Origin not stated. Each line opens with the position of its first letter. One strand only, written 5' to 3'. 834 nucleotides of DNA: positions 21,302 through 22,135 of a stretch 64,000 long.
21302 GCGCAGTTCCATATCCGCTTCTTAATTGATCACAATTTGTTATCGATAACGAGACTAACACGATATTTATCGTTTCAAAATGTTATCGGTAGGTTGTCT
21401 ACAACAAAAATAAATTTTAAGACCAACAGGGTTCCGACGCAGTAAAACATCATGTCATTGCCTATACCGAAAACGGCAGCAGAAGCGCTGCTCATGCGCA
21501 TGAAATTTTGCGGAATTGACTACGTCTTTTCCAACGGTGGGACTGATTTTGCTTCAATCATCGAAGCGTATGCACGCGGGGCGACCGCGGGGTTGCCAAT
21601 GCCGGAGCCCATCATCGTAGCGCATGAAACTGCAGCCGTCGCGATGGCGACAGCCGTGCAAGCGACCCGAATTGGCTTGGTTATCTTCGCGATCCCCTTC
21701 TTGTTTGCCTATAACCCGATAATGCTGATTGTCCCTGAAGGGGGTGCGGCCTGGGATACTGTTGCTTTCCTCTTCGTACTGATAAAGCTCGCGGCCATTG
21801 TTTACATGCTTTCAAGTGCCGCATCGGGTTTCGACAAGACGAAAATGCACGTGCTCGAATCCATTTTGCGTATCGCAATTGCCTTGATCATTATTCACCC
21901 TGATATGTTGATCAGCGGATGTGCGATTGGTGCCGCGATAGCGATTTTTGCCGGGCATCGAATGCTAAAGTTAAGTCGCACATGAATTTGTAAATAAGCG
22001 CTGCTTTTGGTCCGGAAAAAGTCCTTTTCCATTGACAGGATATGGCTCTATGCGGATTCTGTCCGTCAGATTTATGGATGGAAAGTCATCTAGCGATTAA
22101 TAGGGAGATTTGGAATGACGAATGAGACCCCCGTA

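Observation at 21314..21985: Chimeric ORF next to a LysR regulator: a TPP-enzyme N-terminus joined to a transporter C-terminus, consistent with a deletion scar.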

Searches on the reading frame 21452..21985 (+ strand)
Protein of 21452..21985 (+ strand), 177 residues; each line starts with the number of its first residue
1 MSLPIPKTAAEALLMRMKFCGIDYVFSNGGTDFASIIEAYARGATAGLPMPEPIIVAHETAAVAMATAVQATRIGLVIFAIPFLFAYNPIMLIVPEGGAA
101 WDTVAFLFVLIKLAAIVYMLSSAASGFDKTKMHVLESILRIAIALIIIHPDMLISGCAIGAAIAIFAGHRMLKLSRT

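Call 3: search_protein_families(library=pfam, proteins=[window:21452-21985:+], max_evalue=1)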
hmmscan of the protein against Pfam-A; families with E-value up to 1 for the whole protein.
window:21452-21985:+ (177 aa): 3 families
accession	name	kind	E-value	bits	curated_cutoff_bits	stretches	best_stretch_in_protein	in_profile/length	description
PF02776.23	TPP_enzyme_N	-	6.5e-05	23.1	26.8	1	8-72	2-61/119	Thiamine pyrophosphate enzyme, N-terminal TPP binding domain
PF11874.13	DUF3394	-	0.072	13.2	28.2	1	111-154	4-49/181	Domain of unknown function (DUF3394)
PF08696.17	Dna2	-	0.16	12.1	22.4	1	144-163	46-65/204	DNA replication factor Dna2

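Call 4: search_protein_families(library=ncbifam, proteins=[window:21452-21985:+], max_evalue=1)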
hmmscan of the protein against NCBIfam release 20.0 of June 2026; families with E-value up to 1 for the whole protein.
window:21452-21985:+ (177 aa): 3 families
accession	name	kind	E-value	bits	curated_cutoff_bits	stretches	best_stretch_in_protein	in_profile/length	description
NF006203.0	PRK08327.1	equivalog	6.2e-18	64.6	456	1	7-69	9-71/571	thiamine pyrophosphate-requiring protein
TIGR02123.1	TRAP_fused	subfamily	1.3e-11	43.9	320.65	1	62-171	505-610/615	TRAP transporter fused permease subunit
NF005364.0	PRK06882.1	equivalog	0.087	11.2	1083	1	9-76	6-70/574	acetolactate synthase 3 large subunit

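Call 5: find_homologous_proteins(query=window:21452-21982:+, max_evalue=0.001)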
Query window:21452-21982:+ (177 aa): 8 proteins with E <= 0.001 among 740 candidates.
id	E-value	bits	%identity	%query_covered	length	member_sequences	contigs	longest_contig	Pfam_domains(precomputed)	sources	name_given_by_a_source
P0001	1.8e-96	338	100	92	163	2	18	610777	-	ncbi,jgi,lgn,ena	-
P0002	2.4e-42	162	75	60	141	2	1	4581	-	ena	-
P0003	6.3e-41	158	73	63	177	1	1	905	PF06808.19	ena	-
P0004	7.3e-41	158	73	64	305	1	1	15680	PF06808.19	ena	-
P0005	4.3e-23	100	77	37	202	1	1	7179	PF02776.24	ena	-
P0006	1.5e-18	85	65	37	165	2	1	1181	PF02776.24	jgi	jgi:acetolactate synthase-1/2/3 large subunit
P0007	4.9e-17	80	69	34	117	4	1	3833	PF02776.24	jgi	jgi:acetolactate synthase-1/2/3 large subunit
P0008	2.7e-16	78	67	34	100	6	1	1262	PF02776.24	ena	-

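Call 7: find_encoding_contigs(protein=P0001, flank=6000, max_places=10)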
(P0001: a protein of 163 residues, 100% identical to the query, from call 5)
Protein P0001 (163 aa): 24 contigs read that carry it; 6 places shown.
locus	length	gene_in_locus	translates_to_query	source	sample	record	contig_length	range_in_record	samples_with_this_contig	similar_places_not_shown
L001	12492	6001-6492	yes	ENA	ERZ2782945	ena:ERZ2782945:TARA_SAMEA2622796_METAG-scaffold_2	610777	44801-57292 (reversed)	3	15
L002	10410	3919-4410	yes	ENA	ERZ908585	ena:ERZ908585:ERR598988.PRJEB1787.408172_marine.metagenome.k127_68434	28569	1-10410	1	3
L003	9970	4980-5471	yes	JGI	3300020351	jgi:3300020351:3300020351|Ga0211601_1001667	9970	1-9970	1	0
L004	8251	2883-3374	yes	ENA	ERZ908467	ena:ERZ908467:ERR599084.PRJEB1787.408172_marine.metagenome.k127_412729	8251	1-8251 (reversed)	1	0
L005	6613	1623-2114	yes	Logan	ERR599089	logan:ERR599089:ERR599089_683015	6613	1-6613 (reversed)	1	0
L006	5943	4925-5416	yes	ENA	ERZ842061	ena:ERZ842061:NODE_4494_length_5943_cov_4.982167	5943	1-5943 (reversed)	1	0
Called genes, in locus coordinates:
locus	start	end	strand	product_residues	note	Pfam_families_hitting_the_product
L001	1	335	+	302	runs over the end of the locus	PF03328:HpcH_HpaI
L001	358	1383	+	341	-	PF04909:Amidohydro_2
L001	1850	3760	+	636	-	PF00317:Ribonuc_red_lgN, PF02867:Ribonuc_red_lgC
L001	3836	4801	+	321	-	PF00268:Ribonuc_red_sm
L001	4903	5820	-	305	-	PF00126:HTH_1, PF03466:LysR_substrate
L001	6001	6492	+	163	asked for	-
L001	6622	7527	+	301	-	PF13379:NMT1_2 (faint), PF09084:NMT1 (faint)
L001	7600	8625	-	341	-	PF08240:ADH_N, PF00107:ADH_zinc_N, PF13602:ADH_zinc_N_2 (weak)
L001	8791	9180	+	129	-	PF01042:Ribonuc_L-PSP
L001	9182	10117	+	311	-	PF00903:Glyoxalase (faint), PF13468:Glyoxalase_3, PF13669:Glyoxalase_4 (weak)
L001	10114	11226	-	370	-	PF23023:Anti-Pycsar_Apyc1, PF00753:Lactamase_B, PF12706:Lactamase_B_2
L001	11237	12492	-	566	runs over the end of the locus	PF00710:Asparaginase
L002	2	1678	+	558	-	?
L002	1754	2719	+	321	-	PF00268:Ribonuc_red_sm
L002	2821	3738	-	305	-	PF00126:HTH_1, PF03466:LysR_substrate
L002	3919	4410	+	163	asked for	-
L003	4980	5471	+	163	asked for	-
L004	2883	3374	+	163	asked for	-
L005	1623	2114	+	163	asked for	-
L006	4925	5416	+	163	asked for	-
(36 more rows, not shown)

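Call 8: find_encoding_contigs(protein=P0004, flank=10000, max_places=4)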
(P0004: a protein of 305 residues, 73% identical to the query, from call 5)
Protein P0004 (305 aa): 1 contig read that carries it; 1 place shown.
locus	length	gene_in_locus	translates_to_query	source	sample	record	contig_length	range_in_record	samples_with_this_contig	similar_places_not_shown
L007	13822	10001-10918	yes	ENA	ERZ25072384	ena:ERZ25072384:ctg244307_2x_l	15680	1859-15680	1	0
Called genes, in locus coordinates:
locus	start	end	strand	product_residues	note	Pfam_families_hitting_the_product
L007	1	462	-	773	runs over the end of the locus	?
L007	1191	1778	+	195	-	PF13428:TPR_14 (faint), PF13432:TPR_16 (faint), PF14559:TPR_19 (faint), PF13371:TPR_9 (faint), PF13374:TPR_10 (faint), PF13424:TPR_12 (weak), PF00515:TPR_1 (weak), PF07719:TPR_2 (weak), +6 more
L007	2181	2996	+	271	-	PF02798:GST_N, PF13417:GST_N_3, PF13409:GST_N_2, PF00043:GST_C (weak), PF13410:GST_C_2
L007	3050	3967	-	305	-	PF00126:HTH_1, PF03466:LysR_substrate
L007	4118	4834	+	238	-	PF12695:Abhydrolase_5 (faint), PF12697:Abhydrolase_6, PF00975:Thioesterase (weak), PF20408:Abhydrolase_11 (faint), PF12146:Hydrolase_4, PF00561:Abhydrolase_1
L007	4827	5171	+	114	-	PF07746:LigA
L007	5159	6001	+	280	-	PF02900:LigB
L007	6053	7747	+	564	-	PF02776:TPP_enzyme_N, PF00205:TPP_enzyme_M, PF02775:TPP_enzyme_C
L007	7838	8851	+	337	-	PF16868:NMT1_3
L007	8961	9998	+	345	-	-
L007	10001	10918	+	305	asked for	PF06808:DctM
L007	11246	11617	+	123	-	PF01315:Ald_Xan_dh_C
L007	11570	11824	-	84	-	-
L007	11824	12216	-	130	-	-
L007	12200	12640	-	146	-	-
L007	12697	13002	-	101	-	-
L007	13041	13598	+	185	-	PF20256:MoCoBD_2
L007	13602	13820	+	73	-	?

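Call 9: find_encoding_contigs(protein=P0005, flank=10000, max_places=4)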
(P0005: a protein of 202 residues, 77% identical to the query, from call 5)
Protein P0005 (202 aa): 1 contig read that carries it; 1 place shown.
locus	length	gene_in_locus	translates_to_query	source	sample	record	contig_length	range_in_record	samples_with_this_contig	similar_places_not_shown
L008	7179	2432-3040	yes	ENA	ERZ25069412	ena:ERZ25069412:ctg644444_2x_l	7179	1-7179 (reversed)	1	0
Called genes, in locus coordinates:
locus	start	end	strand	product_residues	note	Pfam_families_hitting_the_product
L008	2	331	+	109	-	?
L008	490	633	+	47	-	-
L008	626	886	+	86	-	PF00561:Abhydrolase_1, PF00975:Thioesterase (weak), PF12146:Hydrolase_4 (weak)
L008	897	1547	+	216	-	PF12697:Abhydrolase_6 (faint), PF07746:LigA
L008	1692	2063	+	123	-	-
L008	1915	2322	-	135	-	-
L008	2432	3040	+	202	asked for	PF02776:TPP_enzyme_N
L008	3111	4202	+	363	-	PF00205:TPP_enzyme_M (faint), PF02775:TPP_enzyme_C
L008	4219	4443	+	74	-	-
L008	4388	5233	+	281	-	PF16868:NMT1_3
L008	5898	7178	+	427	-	?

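Call 25: search_protein_families(library=ncbifam, proteins=[L007:4118-4834:+, L007:5159-6001:+], max_evalue=0.00001)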
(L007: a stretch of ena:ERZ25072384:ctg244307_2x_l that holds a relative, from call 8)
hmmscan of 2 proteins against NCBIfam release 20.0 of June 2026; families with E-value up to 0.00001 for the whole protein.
L007:4118-4834:+ (238 aa): 14 families
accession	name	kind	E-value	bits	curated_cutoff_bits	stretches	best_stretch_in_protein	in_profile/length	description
NF051488.1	bifunc_PcaDC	exception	5.9e-22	78.3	390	1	9-230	16-251/375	bifunctional 3-oxoadipate enol-lactonase/4-carboxymuconolactone decarboxylase PcaDC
TIGR02427.1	protocat_pcaD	equivalog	1.3e-17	64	255.85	1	57-229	80-250/251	3-oxoadipate enol-lactonase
NF051487.1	bifunc_PcaCD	exception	9.7e-17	61.1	430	1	38-229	220-411/413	bifunctional 4-carboxymuconolactone decarboxylase/3-oxoadipate enol-lactonase PcaCD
TIGR03695.1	menH_SHCHC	equivalog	4e-16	59.2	208.55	1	44-106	58-118/252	2-succinyl-6-hydroxy-2,4-cyclohexadiene-1-carboxylate synthase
NF007954.0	PRK10673.1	equivalog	8.8e-14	51.4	399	1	57-229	82-252/255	esterase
TIGR01738.1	bioH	equivalog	2.9e-12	46.8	206.95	1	41-87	50-96/245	pimeloyl-ACP methyl ester esterase BioH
NF011457.0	PRK14875.1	equivalog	9.4e-12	44.6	307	1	43-86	181-228/372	acetoin dehydrogenase dihydrolipoyllysine-residue acetyltransferase subunit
NF050089.1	i_nPHAscl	equivalog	1.3e-09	37.5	300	0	58-146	86-178/288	intracellular short-chain-length polyhydroxyalkanoate depolymerase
NF008340.0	PRK11126.1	equivalog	3.9e-08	32.8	261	0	46-107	68-127/255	2-succinyl-6-hydroxy-2,4-cyclohexadiene-1-carboxylate synthase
TIGR03056.1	bchO_mg_che_rel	equivalog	1.5e-07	30.7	172.55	0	168-229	216-277/278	alpha/beta fold hydrolase BchO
TIGR02240.1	PHA_depoly_arom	equivalog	5e-07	29.3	250.6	1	55-229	90-263/276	poly(3-hydroxyalkanoate) depolymerase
TIGR01250.1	pro_imino_pep_2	subfamily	5.3e-07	29.5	167.65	0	166-229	225-287/288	proline iminopeptidase-family hydrolase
TIGR03611.1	RutD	equivalog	6.6e-07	29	238.5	1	42-229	62-255/258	pyrimidine utilization protein D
NF002938.0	PRK03592.1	equivalog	2e-06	27.4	241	0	164-235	223-295/298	haloalkane dehalogenase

L007:5159-6001:+ (280 aa): 10 families
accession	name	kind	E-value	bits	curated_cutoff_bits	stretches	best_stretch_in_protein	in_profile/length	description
NF009901.0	PRK13364.1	subfamily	3e-103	344.8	290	1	1-279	1-277/279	class III extradiol dioxygenase family protein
NF009902.0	PRK13365.1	subfamily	1e-99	333.3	299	1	1-279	1-277/298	class III extradiol dioxygenase family protein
NF009903.0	PRK13366.1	subfamily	1.4e-96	323.1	317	1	1-279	1-283/284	class III extradiol dioxygenase subunit beta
NF009904.0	PRK13367.1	equivalog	1.1e-85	288.2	412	1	1-279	1-277/426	gallate dioxygenase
NF009912.0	PRK13372.1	equivalog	7.7e-83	278.8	837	1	4-276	151-439/443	protocatechuate 4,5-dioxygenase subunit alpha/beta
NF009910.0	PRK13370.1-4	equivalog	2.6e-20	72.8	291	1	9-195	7-180/312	3-carboxyethylcatechol 2,3-dioxygenase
NF009909.0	PRK13370.1-3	subfamily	3.2e-18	66.2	286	1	40-195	33-178/286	3-carboxyethylcatechol 2,3-dioxygenase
NF009908.0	PRK13370.1-2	equivalog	1.5e-16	60.8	467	1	44-195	38-180/314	3-carboxyethylcatechol 2,3-dioxygenase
NF009907.0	PRK13370.1-1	equivalog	1.7e-15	56.9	549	1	41-196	35-181/314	3-carboxyethylcatechol 2,3-dioxygenase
NF009913.0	PRK13373.1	equivalog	3e-13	49.7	462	1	1-195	1-193/344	putative dioxygenase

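Call 33: find_related_loci(query=window:21452-21982:+, collection=metagenome_contigs, flank=6000)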
Query window:21452-21982:+ (177 aa) in metagenome_contigs; peptide patterns used: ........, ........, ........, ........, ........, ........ (x = any residue, [..] = any of these).
573 stretches matched a pattern; 3 encode a relative of the query (tblastn E <= 1e-3); 3 distinct loci.
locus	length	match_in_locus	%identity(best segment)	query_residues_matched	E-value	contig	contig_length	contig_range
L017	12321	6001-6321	57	64-170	1e-38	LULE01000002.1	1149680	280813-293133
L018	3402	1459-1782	49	64-171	1e-29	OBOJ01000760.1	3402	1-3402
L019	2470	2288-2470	66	64-124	3e-19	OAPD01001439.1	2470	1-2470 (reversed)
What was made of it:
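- Tried and rejected: The metagenome contig scan returned only three more distant TRAP tails at 49-66% identity (call 33).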

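Call 42: search_protein_representatives(protein=window:21452-21982:+)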
Query: 177 residues. Proteins with E-value up to 0.001 (for the whole library): 581; up to 1e-10: 45; up to 1e-30: 2. The best 150 are listed.
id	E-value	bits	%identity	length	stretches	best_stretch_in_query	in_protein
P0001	5.7e-97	338.3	100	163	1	15-177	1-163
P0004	2.3e-41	157.5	64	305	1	40-176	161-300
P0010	4.6e-28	114.3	69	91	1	91-176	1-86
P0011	3.2e-27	111.6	50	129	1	61-171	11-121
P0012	1.7e-24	102.7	51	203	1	56-172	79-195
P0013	7.8e-20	87.6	44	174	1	53-162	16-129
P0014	8.3e-17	77.7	66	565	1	1-68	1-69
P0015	1.4e-16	77.0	65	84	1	5-67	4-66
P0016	3.0e-16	75.9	38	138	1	61-171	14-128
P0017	1.3e-15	73.9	52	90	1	5-83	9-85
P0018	1.4e-15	73.8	52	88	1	3-76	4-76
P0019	4.0e-15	72.3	34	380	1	56-171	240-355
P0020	2.2e-14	69.9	39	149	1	55-169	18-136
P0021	4.1e-14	69.0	58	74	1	6-67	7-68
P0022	1.2e-13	67.5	61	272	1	6-66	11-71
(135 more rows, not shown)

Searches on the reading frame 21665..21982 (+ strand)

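Call 3: search_protein_families(library=pfam, proteins=[window:21665-21982:+], max_evalue=1)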
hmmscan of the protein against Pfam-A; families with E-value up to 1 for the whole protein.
window:21665-21982:+ (106 aa): 2 families
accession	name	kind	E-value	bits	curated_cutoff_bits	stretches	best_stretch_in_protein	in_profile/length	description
PF11874.13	DUF3394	-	0.031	14.4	28.2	1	39-83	3-49/181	Domain of unknown function (DUF3394)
PF08696.17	Dna2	-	0.069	13.3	22.4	1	72-92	45-65/204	DNA replication factor Dna2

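Call 4: search_protein_families(library=ncbifam, proteins=[window:21665-21982:+], max_evalue=1)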
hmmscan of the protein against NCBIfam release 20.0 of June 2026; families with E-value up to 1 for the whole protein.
window:21665-21982:+ (106 aa): 2 families
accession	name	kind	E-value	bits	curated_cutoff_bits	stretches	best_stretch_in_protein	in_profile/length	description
TIGR02123.1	TRAP_fused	subfamily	8.6e-10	37.9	320.65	1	2-100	516-610/615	TRAP transporter fused permease subunit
NF009438.0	PRK12797.1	subfamily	0.016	15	179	1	35-98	13-71/217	EscR/YscR/HrcR family type III secretion system export apparatus protein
